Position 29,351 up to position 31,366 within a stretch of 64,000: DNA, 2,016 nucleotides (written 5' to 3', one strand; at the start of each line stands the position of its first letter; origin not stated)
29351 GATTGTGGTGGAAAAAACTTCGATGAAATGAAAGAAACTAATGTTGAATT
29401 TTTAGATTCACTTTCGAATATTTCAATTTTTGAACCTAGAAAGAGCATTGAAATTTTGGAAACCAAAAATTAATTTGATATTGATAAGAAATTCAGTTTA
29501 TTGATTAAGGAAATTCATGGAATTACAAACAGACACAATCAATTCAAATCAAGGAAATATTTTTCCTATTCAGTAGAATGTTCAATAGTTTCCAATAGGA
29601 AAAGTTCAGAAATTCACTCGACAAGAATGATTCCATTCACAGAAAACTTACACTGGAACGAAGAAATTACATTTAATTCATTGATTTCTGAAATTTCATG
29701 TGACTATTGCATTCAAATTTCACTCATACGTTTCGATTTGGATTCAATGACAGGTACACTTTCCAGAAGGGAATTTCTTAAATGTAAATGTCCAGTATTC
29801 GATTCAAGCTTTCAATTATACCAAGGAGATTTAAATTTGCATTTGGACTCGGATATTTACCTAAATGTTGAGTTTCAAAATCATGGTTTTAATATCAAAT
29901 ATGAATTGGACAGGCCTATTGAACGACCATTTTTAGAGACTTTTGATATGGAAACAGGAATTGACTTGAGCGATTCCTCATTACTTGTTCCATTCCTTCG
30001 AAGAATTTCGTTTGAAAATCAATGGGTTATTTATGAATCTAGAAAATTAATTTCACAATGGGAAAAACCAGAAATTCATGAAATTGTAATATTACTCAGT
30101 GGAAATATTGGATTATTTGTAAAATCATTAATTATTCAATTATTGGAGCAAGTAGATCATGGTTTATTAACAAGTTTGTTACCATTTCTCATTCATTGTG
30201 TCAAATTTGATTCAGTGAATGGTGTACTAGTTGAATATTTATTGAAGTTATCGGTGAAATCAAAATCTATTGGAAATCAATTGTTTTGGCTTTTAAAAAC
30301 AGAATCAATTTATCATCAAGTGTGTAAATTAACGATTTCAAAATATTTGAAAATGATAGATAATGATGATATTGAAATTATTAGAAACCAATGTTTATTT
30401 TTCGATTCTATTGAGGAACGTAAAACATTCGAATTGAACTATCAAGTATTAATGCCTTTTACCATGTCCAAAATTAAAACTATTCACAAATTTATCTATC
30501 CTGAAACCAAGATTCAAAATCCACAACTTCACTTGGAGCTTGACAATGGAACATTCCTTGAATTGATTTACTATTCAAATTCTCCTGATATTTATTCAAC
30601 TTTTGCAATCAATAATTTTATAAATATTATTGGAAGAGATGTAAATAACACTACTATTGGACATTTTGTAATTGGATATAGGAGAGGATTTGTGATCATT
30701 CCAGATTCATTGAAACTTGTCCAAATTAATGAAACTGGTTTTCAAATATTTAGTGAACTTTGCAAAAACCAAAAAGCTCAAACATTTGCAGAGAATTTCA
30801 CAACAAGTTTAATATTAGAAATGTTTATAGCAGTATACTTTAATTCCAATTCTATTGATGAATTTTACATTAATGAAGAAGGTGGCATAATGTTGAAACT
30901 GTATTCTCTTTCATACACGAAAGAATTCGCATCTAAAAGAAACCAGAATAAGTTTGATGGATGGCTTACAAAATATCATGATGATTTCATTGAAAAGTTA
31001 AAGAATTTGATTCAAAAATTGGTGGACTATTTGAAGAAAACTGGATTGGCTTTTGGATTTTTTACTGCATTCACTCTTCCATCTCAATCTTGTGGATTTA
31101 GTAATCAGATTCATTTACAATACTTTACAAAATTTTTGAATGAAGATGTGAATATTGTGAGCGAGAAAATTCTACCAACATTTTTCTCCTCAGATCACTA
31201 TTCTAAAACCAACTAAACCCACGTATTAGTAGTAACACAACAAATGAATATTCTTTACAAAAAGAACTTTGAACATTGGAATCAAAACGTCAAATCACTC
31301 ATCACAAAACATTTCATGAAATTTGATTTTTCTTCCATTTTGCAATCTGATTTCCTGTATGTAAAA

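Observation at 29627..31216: PI3K/PI4K-fold protein lacking all catalytic motifs (candidate lipid-kinase pseudokinase)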

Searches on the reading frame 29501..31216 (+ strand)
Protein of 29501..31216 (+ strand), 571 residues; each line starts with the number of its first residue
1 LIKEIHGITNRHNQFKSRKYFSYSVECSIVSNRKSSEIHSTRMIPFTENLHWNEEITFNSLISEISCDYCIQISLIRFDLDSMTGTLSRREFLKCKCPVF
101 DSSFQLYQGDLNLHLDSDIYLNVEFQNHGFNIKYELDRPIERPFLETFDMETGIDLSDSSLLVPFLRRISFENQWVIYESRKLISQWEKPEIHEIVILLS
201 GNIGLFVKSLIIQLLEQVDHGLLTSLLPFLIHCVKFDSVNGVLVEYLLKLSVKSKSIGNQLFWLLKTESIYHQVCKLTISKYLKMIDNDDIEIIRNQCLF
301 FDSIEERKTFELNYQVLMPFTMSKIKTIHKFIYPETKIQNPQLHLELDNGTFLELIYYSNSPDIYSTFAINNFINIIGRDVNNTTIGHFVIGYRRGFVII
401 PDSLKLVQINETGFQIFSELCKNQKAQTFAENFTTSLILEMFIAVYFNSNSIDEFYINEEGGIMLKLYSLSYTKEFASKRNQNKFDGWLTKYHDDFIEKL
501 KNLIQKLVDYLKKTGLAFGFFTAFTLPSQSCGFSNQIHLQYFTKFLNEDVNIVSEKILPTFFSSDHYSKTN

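Call 3: search_protein_families(library=pfam, proteins=[window:29501-31216:+], max_evalue=1)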
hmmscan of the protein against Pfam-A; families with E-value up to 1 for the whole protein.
window:29501-31216:+ (571 aa): 2 families
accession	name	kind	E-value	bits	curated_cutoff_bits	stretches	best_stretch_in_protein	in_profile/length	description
PF00613.26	PI3Ka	-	3.3e-12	46.7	31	1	164-277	49-164/185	Phosphoinositide 3-kinase family, accessory domain (PIK domain)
PF00792.30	PI3K_C2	-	5.4e-05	23.6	26.4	1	23-115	5-94/136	Phosphoinositide 3-kinase C2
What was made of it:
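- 29474..29626 (+): 51 in-frame codons between the stop and the annotated ATG. Treated as intergenic in the annotation, but homologous to the paralogues' coding sequence and containing the first strands of the C2 domain. The Pfam C2 match starts at residue 23 (call 3).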

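Call 5: find_homologous_proteins(query=window:29501-31216:+, max_evalue=0.001)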
Query window:29501-31216:+ (571 aa): 2 proteins with E <= 0.001 among 6671 candidates.
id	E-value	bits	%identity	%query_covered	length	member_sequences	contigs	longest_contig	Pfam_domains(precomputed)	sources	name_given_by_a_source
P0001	0.0e+0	1188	100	93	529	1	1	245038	PF00613.27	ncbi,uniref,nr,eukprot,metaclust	ncbi:predicted protein [Naegleria gruberi]|uniref:Predicted protein n=1 Tax=Naegleria gruberi TaxID=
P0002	1.2e-73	267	38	81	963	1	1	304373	PF00613.27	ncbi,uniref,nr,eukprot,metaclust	ncbi:predicted protein [Naegleria gruberi]|uniref:Predicted protein n=1 Tax=Naegleria gruberi TaxID=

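Call 6: search_solved_structures(query=window:29501-31216:+, max_evalue=10, show_alignments=3)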
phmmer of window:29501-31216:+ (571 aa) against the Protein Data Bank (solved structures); distinct sequences matched with E-value up to 10: 29.
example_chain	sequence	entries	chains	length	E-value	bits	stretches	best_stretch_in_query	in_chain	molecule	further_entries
1e7v_A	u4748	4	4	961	0.0014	20.9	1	206-270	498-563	PHOSPHATIDYLINOSITOL 3-KINASE CATALYTIC SUBUNIT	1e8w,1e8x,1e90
1e7u_A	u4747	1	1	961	0.0015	20.7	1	206-270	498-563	PHOSPHATIDYLINOSITOL 3-KINASE CATALYTIC SUBUNIT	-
8aj8_A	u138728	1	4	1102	0.0017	20.6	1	206-270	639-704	Phosphatidylinositol 4,5-bisphosphate 3-kinase catalytic subunit gamma isoform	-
8so9_A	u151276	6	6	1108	0.0018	20.5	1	206-270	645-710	phosphatidylinositol-4,5-bisphosphate 3-kinase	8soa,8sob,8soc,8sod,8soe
6xrl_A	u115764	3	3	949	0.0018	20.5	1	206-270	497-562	Phosphatidylinositol 4,5-bisphosphate 3-kinase catalytic subunit gamma isoform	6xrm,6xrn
1he8_A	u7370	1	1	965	0.0018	20.5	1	206-270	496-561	PHOSPHATIDYLINOSITOL 3-KINASE CATALYTIC SUBUNIT, GAMMA ISOFORM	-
3nzs_A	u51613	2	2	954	0.0018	20.5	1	206-270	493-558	Phosphatidylinositol-4,5-bisphosphate 3-kinase catalytic subunit gamma isoform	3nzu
4dk5_A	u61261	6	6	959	0.0018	20.5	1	206-270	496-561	Phosphatidylinositol-4,5-bisphosphate 3-kinase catalytic subunit gamma isoform | Phosphatidylinositol 4,5-bisphosphate 3-kinase catalytic subunit gamma isoform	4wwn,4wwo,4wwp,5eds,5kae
3dbs_A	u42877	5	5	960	0.0018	20.5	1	206-270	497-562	Phosphatidylinositol-4,5-bisphosphate 3-kinase catalytic subunit gamma isoform | Phosphatidylinositol 4,5-bisphosphate 3-kinase catalytic subunit gamma isoform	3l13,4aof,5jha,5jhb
3qaq_A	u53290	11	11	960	0.0018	20.5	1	206-270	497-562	Phosphatidylinositol-4,5-bisphosphate 3-kinase catalytic subunit gamma isoform | Phosphatidylinositol 4,5-bisphosphate 3-kinase catalytic subunit gamma isoform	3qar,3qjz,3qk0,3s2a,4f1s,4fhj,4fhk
3ene_A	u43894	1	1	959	0.0018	20.5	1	206-270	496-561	Phosphatidylinositol-4,5-bisphosphate 3-kinase catalytic subunit gamma isoform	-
3apc_A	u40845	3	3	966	0.0018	20.5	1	206-270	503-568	Phosphatidylinositol-4,5-bisphosphate 3-kinase catalytic subunit gamma isoform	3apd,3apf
3csf_A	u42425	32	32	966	0.0019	20.5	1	206-270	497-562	Phosphatidylinositol-4,5-bisphosphate 3-kinase catalytic subunit gamma isoform | Phosphatidylinositol 4,5-bisphosphate 3-kinase catalytic subunit gamma isoform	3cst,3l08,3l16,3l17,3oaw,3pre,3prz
4ezj_A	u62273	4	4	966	0.0019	20.5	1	206-270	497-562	Phosphatidylinositol 4,5-bisphosphate 3-kinase catalytic subunit gamma isoform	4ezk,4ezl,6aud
1e8y_A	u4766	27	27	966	0.0019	20.5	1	206-270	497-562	PHOSPHATIDYLINOSITOL 3-KINASE CATALYTIC SUBUNIT | Phosphatidylinositol-4,5-bisphosphate 3-kinase catalytic subunit, gamma isoform | PHOSPHATIDYLINOSITOL-4,5-BIS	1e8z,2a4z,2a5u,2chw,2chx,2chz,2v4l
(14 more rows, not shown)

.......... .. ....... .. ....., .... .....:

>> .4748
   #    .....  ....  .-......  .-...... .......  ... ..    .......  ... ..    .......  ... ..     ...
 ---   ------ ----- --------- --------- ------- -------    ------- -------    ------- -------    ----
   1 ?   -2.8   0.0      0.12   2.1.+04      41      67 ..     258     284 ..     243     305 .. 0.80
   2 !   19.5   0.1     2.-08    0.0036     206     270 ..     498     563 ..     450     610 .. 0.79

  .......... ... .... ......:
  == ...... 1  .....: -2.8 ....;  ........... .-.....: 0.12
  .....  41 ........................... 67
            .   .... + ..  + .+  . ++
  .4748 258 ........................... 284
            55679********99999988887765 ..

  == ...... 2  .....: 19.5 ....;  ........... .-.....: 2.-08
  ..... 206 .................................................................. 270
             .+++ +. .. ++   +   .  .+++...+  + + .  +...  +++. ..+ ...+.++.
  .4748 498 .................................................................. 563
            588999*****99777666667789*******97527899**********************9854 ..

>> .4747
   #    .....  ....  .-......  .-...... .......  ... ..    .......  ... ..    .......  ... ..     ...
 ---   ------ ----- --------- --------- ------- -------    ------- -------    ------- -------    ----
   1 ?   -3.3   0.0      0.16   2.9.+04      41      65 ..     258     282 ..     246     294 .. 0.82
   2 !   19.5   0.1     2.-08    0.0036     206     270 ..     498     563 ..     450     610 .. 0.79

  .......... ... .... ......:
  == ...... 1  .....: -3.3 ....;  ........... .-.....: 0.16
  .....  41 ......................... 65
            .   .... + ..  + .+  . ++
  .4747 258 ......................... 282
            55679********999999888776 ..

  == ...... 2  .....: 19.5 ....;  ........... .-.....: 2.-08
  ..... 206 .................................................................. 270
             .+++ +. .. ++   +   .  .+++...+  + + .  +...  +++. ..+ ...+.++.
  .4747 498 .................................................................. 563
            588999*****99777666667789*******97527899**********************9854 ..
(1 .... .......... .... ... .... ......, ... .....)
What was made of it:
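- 29975..30418 (+): PIK helical (accessory) domain, residues about 159-306. Its first 45-60 residues are missing compared with genuine PI3Ks. Pfam PF00613 E=3.3e-12, profile positions 49-164 of 185 (call 3). phmmer match to p110gamma (call 6).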

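Call 8: search_protein_families(library=pfam, proteins=[P0002], max_evalue=1)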
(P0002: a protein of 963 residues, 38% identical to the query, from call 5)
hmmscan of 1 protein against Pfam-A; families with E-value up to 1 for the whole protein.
P0002 (963 aa): 9 families
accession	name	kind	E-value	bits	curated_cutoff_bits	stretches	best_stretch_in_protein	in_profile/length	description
PF00613.26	PI3Ka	-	2.8e-13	50.2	31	1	553-669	41-158/185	Phosphoinositide 3-kinase family, accessory domain (PIK domain)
PF23598.1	LRR_14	-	0.00081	18.7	40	2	229-369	50-182/353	Leucine-rich repeat region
PF25013.1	LRR_Zer-1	-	0.016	15.8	27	0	52-113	29-84/137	Zer-1-like, Leucine-rich repeats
PF00560.39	LRR_1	-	0.019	15.4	20.6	0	274-296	1-23/23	Leucine Rich Repeat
PF13855.12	LRR_8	-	0.041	14.1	27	1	252-309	2-61/61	Leucine rich repeat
PF23952.1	LRR_EndoS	-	0.056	14.1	27.9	0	183-283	30-116/116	Endo-beta-N-acetylglucosaminidase EndoS LRR domain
PF21593.2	DUF6853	-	0.072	13.9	27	1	155-204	59-108/120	Family of unknown function (DUF6853)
PF12799.13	LRR_4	-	0.082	13.6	27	2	273-311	1-38/44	Leucine Rich repeats (2 copies)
PF01540.21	Lipoprotein_7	-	0.21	12.5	24.1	1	158-223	37-100/112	Adhesin lipoprotein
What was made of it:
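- On PI3K catalytic-subunit family (PI3K/PI4K lipid kinases): Both paralogues match as well (calls 5, 8).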

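Call 16: find_encoding_contigs(protein=P0002, flank=5000, max_places=4)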
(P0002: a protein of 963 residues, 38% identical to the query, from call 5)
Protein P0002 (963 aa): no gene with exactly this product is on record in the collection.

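Call 21: predict_structure(alignment_id=A1)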
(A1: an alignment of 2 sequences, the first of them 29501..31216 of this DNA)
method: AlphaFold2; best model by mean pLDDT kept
length: 571 residues; sequences in the alignment: 2
mean_pLDDT: 36.3   pTM: 0.26
mean pLDDT of the five models: 36.3, 35.5, 35.3, 35.0, 32.3
residues with pLDDT >= 90: 0; 70-90: 0; 50-70: 92; < 50: 479
segments of 3 or more residues with pLDDT < 50: 1-21, 47-68, 97-198, 200-207, 237-240, 259-571
pLDDT, mean of each block of 10 residues (from residue 1): 22 29 58 49 49 37 40 61 58 50 37 39 40 35 28 36 42 38 44 47 47 58 54 49 58 52 43 38 32 27 22 20 33 28 38 35 33 33 28 26 28 32 28 28 27 29 26 26 28 35 39 30 24 26 29 22 23 23
secondary structure, 60 per line:
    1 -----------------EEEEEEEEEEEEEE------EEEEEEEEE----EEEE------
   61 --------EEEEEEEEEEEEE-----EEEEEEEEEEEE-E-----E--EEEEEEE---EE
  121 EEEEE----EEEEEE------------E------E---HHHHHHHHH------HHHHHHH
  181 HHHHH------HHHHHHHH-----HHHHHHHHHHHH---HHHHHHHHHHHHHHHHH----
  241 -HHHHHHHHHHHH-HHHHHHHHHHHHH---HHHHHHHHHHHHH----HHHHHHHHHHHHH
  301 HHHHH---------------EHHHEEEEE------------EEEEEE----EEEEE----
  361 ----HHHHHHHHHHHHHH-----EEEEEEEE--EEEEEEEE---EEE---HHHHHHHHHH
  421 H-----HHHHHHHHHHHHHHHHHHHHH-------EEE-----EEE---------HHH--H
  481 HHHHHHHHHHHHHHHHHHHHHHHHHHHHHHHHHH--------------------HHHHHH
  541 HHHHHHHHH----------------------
elements in order: E18-31 E38-46 E51-54 E69-81 E87-98 E109-115 E119-125 E130-135 H159-167 H174-185 H192-199 H205-216 H220-236 H242-253 H255-267 H271-283 H288-305 E325-329 E342-347 E352-356 H365-378 E384-391 E394-401 E405-407 H411-421 H427-447 E455-457 E463-465 H480-514 H535-549
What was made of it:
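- Tried and rejected: First AF2 run with two sequences. pLDDT was 36, too low to use except for the order of secondary-structure elements (call 21).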

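Call 25: find_encoding_contigs(protein=P0001, flank=4000, max_places=8)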
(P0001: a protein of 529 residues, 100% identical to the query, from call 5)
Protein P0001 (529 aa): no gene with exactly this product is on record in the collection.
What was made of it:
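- On Pseudokinase (kinase fold kept, catalysis lost): The tail is at random level (8%) for one pair. dN/dS could not be computed because the paralogues' DNA could not be retrieved (calls 16, 25).
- Tried and rejected: Not on record (calls 16, 25).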

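Call 26: search_protein_representatives(alignment_id=A1)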
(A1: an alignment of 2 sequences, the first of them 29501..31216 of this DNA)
Query: 2 sequences, 663 profile positions. Proteins with E-value up to 0.001 (for the whole library): 31; up to 1e-10: 4; up to 1e-30: 3. The best 31 are listed.
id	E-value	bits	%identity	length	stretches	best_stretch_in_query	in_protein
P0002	0.0e+00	1194.1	-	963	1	1-606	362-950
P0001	6.2e-294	993.3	-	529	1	61-663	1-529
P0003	2.9e-88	313.6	-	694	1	5-530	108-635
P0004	8.2e-13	64.3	-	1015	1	194-328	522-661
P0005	6.7e-08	48.1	-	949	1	194-342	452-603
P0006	1.5e-07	47.0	-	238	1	195-326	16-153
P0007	4.1e-07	45.5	-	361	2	198-309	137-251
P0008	2.3e-06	43.0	-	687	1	189-345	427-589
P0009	2.5e-06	42.9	-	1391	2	197-309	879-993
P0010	9.5e-06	41.0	-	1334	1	149-309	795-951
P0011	3.4e-05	39.2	-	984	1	197-344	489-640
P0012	6.1e-05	38.3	-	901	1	200-310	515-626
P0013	7.1e-05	38.1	-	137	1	248-314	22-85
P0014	7.3e-05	38.1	-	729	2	197-310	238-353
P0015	8.1e-05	37.9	-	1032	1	206-340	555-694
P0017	1.3e-04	37.3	-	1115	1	192-386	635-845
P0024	3.1e-04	36.0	-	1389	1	162-324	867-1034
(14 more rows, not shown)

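Call 31: list_cluster_members(proteins=[P0003, P0012, P0002, P0001])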
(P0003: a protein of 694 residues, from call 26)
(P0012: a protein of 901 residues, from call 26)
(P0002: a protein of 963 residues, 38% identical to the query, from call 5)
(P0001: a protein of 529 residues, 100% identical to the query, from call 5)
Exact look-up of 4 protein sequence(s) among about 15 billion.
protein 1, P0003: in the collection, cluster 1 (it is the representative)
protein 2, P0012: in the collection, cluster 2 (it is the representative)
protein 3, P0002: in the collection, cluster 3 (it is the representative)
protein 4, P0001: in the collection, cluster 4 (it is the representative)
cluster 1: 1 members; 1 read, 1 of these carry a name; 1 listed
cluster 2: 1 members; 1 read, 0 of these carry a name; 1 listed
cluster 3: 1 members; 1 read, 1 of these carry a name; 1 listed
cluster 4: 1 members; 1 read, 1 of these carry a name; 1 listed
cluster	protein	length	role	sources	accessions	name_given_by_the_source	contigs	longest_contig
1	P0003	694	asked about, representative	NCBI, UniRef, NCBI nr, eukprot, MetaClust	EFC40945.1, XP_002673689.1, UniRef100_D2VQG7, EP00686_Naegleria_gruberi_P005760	phosphatidylinositol 3-kinase [Naegleria gruberi] | Phosphatidylinositol 3-kinase n=1 Tax=Naegleria gruberi TaxID=5762 RepID=D2VQG7_NAEGR | XP_002673689.1 phosphatidylinositol 3-kinase [Naegleria gruberi strain NEG-M]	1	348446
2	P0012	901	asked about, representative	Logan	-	-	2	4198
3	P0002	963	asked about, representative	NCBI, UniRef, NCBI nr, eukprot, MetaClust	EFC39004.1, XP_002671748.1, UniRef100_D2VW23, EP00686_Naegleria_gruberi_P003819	predicted protein [Naegleria gruberi] | Predicted protein n=1 Tax=Naegleria gruberi TaxID=5762 RepID=D2VW23_NAEGR | uncharacterized protein NAEGRDRAFT_52708 [Naegleria gruberi]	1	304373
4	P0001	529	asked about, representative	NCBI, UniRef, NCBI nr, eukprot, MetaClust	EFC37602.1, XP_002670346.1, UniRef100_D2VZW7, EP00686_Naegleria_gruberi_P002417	predicted protein [Naegleria gruberi] | Predicted protein n=1 Tax=Naegleria gruberi TaxID=5762 RepID=D2VZW7_NAEGR | uncharacterized protein NAEGRDRAFT_74644 [Naegleria gruberi]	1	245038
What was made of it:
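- Checked: 29627-31216 (+) matches the N. gruberi protein XP_002670346.1 / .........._74644 (529 aa) at 100% identity (calls 5, 31).
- Calls 5 and 31 identify the ORF.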

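Call 37: fold_search(model_id=the predicted structure, library=pdb)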
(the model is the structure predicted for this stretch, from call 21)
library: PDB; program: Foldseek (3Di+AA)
matches with E <= 10: 579; with E <= 0.001: 88
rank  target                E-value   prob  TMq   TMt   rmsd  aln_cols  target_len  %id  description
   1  8aj8_A                2.2e-07  1.00  0.27  0.18  19.2       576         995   15  Structure of p110 gamma bound to the p84 regulatory subunit (released 2023-03-22)
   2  3s2a                  2.5e-06  1.00  0.26  0.20  19.6       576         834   15  Crystal structure of PI3K-gamma in complex with a quinoline inhibitor (released 2011-06-08)
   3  3sd5                  3.1e-06  1.00  0.26  0.20  19.4       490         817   15  Crystal Structure of PI3K gamma with 5-(2,4-dimorpholinopyrimidin-6-yl)-4-(trifluoromethyl)pyridin-2-amine (released 2012-01-04)
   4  3p2b                  3.3e-06  1.00  0.23  0.17  20.8       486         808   15  Crystal Structure of PI3K gamma with 3-(2-morpholino-6-(pyridin-3-ylamino)pyrimidin-4-yl)phenol (released 2011-08-17)
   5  8dd8_A                5.1e-06  1.00  0.22  0.14  20.9       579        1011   13  PI 3-kinase alpha with nanobody 3-142, crosslinked with DSG (released 2022-09-21)
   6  3nzs                  5.3e-06  1.00  0.25  0.18  19.9       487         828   16  Structure-based Optimization of Pyrazolo -Pyrimidine and -Pyridine Inhibitors of PI3-Kinase (released 2010-12-29)
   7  5oq4                  5.6e-06  1.00  0.24  0.17  20.4       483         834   15  PQR309 - a Potent, Brain-Penetrant, Orally Bioavailable, pan-Class I PI3K/mTOR Inhibitor as Clinical Candidate in Oncolo (released 2017-09-06)
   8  8so9_A                7.4e-06  1.00  0.27  0.17  20.3       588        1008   13  Phosphoinositide phosphate 3 kinase gamma (released 2024-04-03)
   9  4zop_A                7.4e-06  1.00  0.22  0.14  20.9       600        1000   12  Co-crystal Structure of Lipid Kinase PI3K alpha with a selective phosphatidylinositol-3 kinase alpha inhibitor (released 2016-05-18)
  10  4urk                  7.8e-06  1.00  0.25  0.18  20.0       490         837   16  PI3Kg in complex with AZD6482 (released 2014-10-22)
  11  4g11                  7.8e-06  1.00  0.25  0.18  20.4       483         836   16  X-ray structure of PI3K-gamma bound to a 4-(morpholin-4-yl)- (6-oxo-1,6-dihydropyrimidin-2-yl)amide inhibitor (released 2012-11-14)
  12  4kzc                  9.7e-06  1.00  0.24  0.18  20.7       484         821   15  Structure of PI3K gamma with Imidazopyridine inhibitors (released 2013-07-17)
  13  8tsa_A                9.7e-06  1.00  0.21  0.14  20.1       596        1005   13  Human PI3K p85alpha/p110alpha H1047R bound to compound 2 (released 2023-11-22)
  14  5eds                  1.0e-05  1.00  0.22  0.17  20.0       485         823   15  Crystal structure of human PI3K-gamma in complex with benzimidazole inhibitor 5 (released 2015-12-30)
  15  4jps_A                1.0e-05  1.00  0.22  0.15  20.9       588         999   13  Co-crystal Structures of the Lipid Kinase PI3K alpha with Pan and Isoform Selective Inhibitors (released 2014-04-02)
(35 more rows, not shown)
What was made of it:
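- Foldseek's top 50 hits are all PI3Ks, with alignments of 480-640 columns (call 37).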
